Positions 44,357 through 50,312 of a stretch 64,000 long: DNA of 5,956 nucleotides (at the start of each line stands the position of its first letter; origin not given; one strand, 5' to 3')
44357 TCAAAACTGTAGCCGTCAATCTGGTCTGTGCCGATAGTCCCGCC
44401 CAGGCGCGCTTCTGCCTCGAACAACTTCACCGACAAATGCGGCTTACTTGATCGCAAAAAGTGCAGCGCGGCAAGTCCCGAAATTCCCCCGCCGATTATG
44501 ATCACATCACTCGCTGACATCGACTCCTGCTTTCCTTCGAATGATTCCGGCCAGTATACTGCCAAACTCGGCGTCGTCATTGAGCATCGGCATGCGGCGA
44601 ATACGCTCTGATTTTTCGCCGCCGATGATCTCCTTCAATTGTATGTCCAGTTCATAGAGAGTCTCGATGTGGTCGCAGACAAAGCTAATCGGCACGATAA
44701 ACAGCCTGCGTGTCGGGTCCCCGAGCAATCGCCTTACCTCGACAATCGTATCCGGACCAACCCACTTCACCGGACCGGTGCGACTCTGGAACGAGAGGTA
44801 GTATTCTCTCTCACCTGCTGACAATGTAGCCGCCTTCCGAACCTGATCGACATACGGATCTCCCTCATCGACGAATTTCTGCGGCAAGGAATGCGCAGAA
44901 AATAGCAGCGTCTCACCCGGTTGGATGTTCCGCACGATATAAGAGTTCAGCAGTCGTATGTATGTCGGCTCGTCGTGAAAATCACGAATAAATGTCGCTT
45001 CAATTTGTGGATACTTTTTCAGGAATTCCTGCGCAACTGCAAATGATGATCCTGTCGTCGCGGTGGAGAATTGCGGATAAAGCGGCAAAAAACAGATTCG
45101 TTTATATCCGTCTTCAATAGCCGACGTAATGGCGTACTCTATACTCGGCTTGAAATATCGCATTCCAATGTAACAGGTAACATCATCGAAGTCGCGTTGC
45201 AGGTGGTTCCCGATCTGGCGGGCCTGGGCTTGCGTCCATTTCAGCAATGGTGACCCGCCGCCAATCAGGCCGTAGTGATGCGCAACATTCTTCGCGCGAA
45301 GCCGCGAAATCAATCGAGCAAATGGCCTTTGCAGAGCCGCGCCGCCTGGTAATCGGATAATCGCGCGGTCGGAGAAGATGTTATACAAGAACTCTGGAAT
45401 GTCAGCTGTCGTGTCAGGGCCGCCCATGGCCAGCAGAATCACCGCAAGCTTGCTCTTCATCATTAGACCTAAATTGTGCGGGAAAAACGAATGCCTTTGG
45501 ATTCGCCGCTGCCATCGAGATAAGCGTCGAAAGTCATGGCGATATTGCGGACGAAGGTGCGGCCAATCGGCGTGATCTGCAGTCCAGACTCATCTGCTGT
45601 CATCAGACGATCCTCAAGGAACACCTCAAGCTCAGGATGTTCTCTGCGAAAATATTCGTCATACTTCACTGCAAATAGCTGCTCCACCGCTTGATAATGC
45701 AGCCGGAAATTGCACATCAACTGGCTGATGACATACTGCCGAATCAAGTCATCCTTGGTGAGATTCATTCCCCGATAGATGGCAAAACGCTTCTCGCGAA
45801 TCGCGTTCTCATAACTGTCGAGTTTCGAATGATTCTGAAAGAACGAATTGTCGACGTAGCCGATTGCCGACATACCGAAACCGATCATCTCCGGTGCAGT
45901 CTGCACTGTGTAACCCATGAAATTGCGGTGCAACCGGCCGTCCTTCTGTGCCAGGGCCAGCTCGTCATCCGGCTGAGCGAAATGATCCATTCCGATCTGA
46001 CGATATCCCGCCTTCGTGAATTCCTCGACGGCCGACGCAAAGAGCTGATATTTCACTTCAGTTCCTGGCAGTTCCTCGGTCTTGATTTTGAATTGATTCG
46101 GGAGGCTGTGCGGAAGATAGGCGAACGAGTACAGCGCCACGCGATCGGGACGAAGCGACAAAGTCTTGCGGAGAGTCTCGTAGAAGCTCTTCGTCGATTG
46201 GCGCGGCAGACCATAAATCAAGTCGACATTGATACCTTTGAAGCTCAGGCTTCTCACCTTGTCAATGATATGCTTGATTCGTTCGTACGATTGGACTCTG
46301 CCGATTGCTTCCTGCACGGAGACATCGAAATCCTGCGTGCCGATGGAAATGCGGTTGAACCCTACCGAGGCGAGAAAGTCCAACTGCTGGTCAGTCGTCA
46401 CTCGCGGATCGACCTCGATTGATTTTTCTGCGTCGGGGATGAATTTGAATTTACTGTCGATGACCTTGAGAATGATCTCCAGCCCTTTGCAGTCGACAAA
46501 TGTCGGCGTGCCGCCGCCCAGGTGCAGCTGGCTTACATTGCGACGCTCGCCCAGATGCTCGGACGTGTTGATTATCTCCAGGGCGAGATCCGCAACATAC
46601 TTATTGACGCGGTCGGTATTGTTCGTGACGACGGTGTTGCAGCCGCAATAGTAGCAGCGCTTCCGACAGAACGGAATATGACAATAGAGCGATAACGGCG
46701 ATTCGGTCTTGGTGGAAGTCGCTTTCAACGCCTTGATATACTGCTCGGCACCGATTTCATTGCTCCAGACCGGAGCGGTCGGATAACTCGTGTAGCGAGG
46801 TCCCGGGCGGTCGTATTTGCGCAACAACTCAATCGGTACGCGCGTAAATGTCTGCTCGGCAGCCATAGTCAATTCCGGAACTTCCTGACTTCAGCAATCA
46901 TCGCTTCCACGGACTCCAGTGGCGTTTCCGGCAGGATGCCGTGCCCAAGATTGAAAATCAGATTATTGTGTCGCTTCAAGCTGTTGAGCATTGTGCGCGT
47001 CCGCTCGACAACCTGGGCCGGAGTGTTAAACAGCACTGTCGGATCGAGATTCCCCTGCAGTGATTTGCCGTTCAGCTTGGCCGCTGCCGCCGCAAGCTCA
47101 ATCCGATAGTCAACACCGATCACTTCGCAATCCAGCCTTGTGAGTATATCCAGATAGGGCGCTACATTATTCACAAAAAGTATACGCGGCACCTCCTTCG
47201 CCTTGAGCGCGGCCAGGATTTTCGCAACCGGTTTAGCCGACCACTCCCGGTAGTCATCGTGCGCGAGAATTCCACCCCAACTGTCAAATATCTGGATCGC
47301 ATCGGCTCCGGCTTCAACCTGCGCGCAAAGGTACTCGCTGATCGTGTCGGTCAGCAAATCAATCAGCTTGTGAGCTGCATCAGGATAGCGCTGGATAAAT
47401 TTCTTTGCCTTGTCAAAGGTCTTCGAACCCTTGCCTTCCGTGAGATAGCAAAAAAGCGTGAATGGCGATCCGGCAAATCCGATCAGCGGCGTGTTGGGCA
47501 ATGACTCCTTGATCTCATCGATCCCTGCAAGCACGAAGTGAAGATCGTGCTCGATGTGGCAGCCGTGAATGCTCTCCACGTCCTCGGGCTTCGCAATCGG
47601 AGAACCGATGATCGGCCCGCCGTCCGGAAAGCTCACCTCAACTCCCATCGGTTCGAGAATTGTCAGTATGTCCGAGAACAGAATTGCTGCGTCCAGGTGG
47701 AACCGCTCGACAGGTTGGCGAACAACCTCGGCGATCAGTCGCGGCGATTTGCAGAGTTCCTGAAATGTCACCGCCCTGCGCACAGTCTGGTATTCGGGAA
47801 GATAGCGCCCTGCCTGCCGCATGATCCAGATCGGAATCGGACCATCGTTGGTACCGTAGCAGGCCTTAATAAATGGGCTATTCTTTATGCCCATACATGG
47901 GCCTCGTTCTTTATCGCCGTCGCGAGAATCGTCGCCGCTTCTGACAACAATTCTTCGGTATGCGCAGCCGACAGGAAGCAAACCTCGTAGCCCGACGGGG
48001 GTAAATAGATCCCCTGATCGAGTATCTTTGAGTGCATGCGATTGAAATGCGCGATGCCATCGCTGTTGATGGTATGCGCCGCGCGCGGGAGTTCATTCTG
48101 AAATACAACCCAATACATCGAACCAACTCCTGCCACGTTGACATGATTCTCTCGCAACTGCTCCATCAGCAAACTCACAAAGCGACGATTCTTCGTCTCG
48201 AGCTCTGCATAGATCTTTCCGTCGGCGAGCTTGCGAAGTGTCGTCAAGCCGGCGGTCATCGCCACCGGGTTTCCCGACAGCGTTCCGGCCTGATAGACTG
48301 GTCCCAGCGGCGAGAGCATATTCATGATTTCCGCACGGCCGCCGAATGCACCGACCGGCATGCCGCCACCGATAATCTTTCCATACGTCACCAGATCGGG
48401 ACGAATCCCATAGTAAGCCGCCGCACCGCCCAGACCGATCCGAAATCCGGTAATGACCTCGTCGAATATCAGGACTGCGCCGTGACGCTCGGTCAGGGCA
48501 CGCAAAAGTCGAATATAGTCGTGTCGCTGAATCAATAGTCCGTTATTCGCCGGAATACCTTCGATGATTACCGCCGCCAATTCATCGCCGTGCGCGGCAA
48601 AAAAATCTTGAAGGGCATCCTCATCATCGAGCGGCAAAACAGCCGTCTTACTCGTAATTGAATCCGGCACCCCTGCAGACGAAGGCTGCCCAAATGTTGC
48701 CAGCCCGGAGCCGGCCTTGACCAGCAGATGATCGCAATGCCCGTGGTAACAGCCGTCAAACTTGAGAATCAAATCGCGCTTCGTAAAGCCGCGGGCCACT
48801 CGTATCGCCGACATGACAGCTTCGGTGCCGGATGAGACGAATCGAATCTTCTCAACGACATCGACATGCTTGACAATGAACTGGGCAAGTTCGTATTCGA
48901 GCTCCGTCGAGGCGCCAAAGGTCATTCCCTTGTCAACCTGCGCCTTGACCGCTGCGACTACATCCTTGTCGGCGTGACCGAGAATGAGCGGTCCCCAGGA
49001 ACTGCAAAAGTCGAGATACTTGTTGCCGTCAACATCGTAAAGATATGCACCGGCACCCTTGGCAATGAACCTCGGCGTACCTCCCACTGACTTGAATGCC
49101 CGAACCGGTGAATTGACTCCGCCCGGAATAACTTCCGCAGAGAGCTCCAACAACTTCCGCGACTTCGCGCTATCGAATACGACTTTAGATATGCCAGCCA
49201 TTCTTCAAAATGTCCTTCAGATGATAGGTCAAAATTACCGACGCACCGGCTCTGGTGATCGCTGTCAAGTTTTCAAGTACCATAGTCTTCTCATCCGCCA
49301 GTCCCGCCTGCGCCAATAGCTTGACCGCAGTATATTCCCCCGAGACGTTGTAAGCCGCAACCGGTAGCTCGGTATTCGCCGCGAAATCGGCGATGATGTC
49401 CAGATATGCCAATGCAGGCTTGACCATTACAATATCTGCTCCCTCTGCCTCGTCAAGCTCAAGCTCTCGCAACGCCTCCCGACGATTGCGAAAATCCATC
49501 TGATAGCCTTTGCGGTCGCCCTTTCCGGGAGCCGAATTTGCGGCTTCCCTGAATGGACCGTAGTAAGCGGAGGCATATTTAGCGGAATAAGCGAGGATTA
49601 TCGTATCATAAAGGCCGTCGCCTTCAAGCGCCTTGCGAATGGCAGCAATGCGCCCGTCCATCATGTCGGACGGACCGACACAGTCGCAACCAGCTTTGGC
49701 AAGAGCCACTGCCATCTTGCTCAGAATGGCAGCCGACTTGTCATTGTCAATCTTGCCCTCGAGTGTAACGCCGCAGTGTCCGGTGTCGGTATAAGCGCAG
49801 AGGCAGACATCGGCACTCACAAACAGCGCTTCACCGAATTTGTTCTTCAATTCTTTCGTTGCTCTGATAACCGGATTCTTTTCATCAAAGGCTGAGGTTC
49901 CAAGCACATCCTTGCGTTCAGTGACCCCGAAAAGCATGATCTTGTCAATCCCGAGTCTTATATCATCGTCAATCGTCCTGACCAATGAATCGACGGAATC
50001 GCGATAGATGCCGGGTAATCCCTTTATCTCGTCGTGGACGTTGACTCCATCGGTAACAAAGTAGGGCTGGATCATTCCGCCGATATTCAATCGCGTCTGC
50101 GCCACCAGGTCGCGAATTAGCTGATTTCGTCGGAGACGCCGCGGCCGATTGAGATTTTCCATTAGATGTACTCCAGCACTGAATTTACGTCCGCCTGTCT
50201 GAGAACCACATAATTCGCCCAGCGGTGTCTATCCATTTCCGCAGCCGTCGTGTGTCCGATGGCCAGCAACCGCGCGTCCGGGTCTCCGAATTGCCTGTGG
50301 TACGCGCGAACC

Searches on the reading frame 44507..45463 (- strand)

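Call 27: search_protein_families(library=pfam, proteins=[window:44507-45463:-], max_evalue=0.00001)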
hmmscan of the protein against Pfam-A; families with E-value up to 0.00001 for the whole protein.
window:44507-45463:- (318 aa): 1 family
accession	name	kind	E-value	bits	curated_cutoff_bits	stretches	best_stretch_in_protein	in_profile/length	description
PF00762.24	Ferrochelatase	-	5.7e-94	315.1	27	1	5-311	1-316/317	Ferrochelatase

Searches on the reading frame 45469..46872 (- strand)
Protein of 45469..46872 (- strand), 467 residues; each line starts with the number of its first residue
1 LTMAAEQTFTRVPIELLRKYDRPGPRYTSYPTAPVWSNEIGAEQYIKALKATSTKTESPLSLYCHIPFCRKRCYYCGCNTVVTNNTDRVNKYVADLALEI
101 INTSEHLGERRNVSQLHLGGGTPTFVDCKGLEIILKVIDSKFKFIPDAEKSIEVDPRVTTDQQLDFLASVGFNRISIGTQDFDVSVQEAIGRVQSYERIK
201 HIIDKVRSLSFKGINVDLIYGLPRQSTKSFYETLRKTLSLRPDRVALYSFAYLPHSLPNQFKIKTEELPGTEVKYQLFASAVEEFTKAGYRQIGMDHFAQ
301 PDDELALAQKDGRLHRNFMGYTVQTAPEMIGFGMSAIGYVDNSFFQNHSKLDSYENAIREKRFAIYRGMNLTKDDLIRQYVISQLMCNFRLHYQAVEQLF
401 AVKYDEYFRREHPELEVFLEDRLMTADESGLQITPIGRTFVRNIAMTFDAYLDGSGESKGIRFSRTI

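Call 27: search_protein_families(library=pfam, proteins=[window:45469-46872:-], max_evalue=0.00001)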
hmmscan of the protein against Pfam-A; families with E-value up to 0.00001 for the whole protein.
window:45469-46872:- (467 aa): 2 families
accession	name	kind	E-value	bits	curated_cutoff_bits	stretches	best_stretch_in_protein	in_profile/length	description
PF04055.27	Radical_SAM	-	3.6e-22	79.7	29.5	1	64-235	2-164/166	Radical SAM superfamily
PF06969.22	HemN_C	-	3.2e-07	30.7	24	1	371-439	1-66/67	HemN C-terminal domain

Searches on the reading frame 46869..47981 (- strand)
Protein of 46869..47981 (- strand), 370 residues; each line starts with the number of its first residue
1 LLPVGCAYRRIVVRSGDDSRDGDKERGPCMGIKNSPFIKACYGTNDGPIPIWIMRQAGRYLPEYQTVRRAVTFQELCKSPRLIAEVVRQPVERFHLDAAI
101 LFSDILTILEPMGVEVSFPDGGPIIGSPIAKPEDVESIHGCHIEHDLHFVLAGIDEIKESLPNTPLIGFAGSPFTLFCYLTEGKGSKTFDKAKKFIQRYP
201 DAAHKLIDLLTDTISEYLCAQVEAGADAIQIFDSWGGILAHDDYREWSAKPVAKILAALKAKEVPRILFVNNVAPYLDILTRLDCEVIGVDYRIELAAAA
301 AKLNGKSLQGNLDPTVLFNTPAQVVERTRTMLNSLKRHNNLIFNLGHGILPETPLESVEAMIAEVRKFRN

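Call 27: search_protein_families(library=pfam, proteins=[window:46869-47981:-], max_evalue=0.00001)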
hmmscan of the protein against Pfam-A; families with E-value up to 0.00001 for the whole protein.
window:46869-47981:- (370 aa): 1 family
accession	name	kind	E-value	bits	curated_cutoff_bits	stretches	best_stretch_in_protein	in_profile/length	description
PF01208.23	URO-D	-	9.7e-117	390.3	23.9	1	33-367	2-345/346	Uroporphyrinogen decarboxylase (URO-D)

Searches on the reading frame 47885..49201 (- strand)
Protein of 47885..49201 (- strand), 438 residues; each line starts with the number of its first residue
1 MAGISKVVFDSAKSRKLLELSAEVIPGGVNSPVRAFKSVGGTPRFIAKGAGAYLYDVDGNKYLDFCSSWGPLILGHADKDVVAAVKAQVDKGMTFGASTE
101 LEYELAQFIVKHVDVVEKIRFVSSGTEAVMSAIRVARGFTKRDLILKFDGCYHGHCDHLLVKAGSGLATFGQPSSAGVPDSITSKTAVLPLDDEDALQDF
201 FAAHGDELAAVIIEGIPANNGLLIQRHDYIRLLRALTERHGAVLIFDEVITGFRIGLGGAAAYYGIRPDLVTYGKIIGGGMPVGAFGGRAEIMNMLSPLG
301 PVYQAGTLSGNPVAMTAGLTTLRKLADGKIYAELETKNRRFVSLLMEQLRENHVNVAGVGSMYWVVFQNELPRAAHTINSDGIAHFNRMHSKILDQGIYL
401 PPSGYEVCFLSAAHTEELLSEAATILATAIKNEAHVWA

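Call 27: search_protein_families(library=pfam, proteins=[window:47885-49201:-], max_evalue=0.00001)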
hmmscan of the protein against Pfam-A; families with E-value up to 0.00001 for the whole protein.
window:47885-49201:- (438 aa): 1 family
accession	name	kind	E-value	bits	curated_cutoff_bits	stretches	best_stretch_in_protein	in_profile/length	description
PF00202.27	Aminotran_3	-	1.1e-73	248.7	30.5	1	42-427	9-400/403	Aminotransferase class-III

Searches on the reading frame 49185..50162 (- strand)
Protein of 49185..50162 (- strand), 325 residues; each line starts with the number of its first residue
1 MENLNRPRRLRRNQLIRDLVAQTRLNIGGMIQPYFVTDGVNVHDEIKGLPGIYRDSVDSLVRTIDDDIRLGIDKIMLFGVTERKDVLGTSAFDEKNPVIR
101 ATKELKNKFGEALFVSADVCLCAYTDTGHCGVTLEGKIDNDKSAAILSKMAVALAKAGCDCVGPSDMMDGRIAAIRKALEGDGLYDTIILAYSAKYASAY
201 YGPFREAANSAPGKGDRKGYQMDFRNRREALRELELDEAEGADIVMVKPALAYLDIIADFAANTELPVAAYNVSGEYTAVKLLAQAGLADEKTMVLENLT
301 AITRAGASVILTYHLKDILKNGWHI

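Call 80: search_protein_families(library=pfam, proteins=[window:49185-50162:-], max_evalue=0.000001)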
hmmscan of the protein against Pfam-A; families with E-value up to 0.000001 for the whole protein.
window:49185-50162:- (325 aa): 1 family
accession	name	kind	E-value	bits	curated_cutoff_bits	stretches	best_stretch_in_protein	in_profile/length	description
PF00490.27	ALAD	-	2.1e-129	431.6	24.6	1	5-320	2-316/317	Delta-aminolevulinic acid dehydratase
